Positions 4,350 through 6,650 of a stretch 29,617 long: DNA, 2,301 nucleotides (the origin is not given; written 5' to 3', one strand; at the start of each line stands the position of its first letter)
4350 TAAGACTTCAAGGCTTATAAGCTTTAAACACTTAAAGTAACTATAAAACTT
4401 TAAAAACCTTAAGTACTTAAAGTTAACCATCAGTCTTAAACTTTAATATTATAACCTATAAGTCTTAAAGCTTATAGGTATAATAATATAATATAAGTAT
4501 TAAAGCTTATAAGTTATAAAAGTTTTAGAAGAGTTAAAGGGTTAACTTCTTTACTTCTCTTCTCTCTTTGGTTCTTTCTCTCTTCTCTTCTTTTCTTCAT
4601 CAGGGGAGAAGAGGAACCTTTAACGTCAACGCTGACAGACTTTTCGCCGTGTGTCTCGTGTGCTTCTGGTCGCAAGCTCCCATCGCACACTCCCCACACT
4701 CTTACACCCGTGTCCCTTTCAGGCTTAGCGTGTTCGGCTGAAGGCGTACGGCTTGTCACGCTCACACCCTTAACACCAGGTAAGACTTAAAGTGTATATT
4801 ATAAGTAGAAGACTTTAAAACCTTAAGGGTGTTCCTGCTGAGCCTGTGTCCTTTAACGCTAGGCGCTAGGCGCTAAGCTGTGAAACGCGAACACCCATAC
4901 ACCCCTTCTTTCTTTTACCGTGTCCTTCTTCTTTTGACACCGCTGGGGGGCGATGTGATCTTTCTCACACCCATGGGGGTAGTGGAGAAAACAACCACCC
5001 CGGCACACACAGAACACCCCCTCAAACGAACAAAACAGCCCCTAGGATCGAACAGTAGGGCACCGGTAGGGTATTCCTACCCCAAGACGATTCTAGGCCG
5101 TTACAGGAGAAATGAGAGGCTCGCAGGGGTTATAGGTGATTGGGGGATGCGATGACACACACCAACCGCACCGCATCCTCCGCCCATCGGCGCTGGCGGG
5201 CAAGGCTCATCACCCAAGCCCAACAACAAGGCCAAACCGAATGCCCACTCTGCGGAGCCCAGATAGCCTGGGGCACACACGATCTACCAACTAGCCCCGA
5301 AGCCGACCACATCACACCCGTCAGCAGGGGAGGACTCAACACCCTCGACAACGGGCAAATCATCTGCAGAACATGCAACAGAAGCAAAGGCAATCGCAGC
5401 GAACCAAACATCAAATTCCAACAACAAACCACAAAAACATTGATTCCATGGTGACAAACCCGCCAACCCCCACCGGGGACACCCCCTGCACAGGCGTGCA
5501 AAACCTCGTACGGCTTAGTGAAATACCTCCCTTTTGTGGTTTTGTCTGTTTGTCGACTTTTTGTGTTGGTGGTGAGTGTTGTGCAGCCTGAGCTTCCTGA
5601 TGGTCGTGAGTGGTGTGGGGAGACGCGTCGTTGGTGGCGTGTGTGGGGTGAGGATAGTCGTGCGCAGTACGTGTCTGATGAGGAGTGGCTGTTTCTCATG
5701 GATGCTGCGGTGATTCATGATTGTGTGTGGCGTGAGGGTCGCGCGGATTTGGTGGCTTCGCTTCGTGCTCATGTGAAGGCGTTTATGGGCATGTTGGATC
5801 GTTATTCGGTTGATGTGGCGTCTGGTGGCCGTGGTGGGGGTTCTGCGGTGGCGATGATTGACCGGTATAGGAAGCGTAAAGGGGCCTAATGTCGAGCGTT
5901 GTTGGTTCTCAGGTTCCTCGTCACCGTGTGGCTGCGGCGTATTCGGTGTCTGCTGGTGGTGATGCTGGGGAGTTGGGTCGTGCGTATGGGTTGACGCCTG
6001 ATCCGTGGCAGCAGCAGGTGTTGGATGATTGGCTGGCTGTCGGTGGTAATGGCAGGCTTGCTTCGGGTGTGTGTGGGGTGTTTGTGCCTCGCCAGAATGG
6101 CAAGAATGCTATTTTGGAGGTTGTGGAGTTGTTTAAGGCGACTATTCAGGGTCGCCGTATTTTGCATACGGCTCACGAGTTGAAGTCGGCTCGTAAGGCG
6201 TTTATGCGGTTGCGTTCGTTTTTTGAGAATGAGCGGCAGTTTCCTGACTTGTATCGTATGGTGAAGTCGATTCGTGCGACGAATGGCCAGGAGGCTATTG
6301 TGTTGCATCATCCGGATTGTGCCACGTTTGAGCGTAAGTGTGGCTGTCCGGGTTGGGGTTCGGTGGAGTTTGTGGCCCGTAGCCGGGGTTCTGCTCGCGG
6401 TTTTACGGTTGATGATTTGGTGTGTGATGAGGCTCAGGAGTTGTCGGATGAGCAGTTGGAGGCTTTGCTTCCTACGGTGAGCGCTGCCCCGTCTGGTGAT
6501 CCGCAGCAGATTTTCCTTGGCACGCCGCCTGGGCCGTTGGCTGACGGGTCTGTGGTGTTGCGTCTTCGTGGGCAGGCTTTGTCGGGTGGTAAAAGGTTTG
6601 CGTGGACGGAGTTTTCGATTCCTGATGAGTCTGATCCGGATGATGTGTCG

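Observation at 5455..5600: Internal cos site, and in-frame continuity across the window ends, imply a circular form of the phage genome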

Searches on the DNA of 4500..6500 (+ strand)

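Call 4: search_dna_similar(query=window:4500-6500:+, collection=phages, mode=near, max_rows=30)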
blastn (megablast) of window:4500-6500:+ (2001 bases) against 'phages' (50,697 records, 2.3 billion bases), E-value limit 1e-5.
Records with a match: 232; places in all: 441; records where one place covers at least 80% of the query: 18.
Best place of each record, by identity: 95-99% 97; 90-95% 125; 80-90% 10.
By first word of the organism name: Propionibacterium 188; Cutibacterium 44.
By host as written in the record: Propionibacterium acnes 98; Cutibacterium acnes 49; Propionibacterium acnes ATCC 6919 36; Cutibacterium acnes ATCC 6919 18; - 6; Propionibacterium acnes#ATCC 6919 5; Cutibacterium acnes 05-A-026 4; Cutibacterium acnes 02-A-018 3; and 10 more.
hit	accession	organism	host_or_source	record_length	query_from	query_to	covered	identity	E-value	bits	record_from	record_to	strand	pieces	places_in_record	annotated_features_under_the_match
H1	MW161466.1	Cutibacterium phage PAVL33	Cutibacterium acnes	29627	1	2001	100%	94.4%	0e+0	3070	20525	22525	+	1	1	hypothetical protein (x5)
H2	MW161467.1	Cutibacterium phage PAVL34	Cutibacterium acnes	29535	1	2001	100%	93.7%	0e+0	3001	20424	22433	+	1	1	hypothetical protein (x5)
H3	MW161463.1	Cutibacterium phage FD3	Cutibacterium acnes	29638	1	2001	100%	93.1%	0e+0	2918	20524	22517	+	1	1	hypothetical protein (x3)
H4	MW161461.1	Cutibacterium phage FD1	Cutibacterium acnes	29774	1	2001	100%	92.6%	0e+0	2868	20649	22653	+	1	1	hypothetical protein (x4)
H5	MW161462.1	Cutibacterium phage FD2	Cutibacterium acnes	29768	1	2001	100%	92.5%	0e+0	2857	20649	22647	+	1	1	hypothetical protein (x5)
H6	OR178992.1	Cutibacterium phage CAP 6-3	Cutibacterium acnes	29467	1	2001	100%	92.5%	0e+0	2852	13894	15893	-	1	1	putative terminase large subunit | putative excinuclease | putative endonuclease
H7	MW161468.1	Cutibacterium phage PAVL45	Cutibacterium acnes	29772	1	2001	100%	91.9%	0e+0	2795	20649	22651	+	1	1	hypothetical protein (x4)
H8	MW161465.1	Cutibacterium phage PAVL21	Cutibacterium acnes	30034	9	2001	100%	91.9%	0e+0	2761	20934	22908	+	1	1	hypothetical protein (x4)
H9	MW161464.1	Cutibacterium phage PAVL20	Cutibacterium acnes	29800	1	2001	99%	92.6%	0e+0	2832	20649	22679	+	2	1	hypothetical protein (x4)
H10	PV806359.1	Cutibacterium phage vB_CacS_YGP2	Cutibacterium acnes ATCC 6919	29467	9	2001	100%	90.5%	0e+0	2627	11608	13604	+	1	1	terminase large subunit | hypothetical protein (x3)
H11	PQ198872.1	Cutibacterium phage CAP 7-3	Cutibacterium acnes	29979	1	2001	100%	90.1%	0e+0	2590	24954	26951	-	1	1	terminase large subunit | hypothetical protein (x2)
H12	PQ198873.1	Cutibacterium phage CAP 9-2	Cutibacterium acnes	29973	1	2001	100%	90.1%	0e+0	2590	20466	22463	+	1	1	terminase large subunit | terminase small subunit | HNH nuclease domain-containing protein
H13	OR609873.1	Cutibacterium phage vB_CutS_PA1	Cutibacterium acnes 7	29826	1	2001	100%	89.8%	0e+0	2553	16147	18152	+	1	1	terminase | hypothetical protein | endonuclease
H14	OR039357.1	Cutibacterium phage CAP_10-3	Cutibacterium acnes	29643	9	2001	100%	90.1%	0e+0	2575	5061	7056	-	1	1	terminase | excinuclease | HNH endonuclease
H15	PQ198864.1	Cutibacterium phage CAP 12-3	Cutibacterium acnes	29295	9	2001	100%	90.1%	0e+0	2575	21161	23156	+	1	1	terminase large subunit | terminase small subunit | HNH nuclease domain-containing protein | minor tail protein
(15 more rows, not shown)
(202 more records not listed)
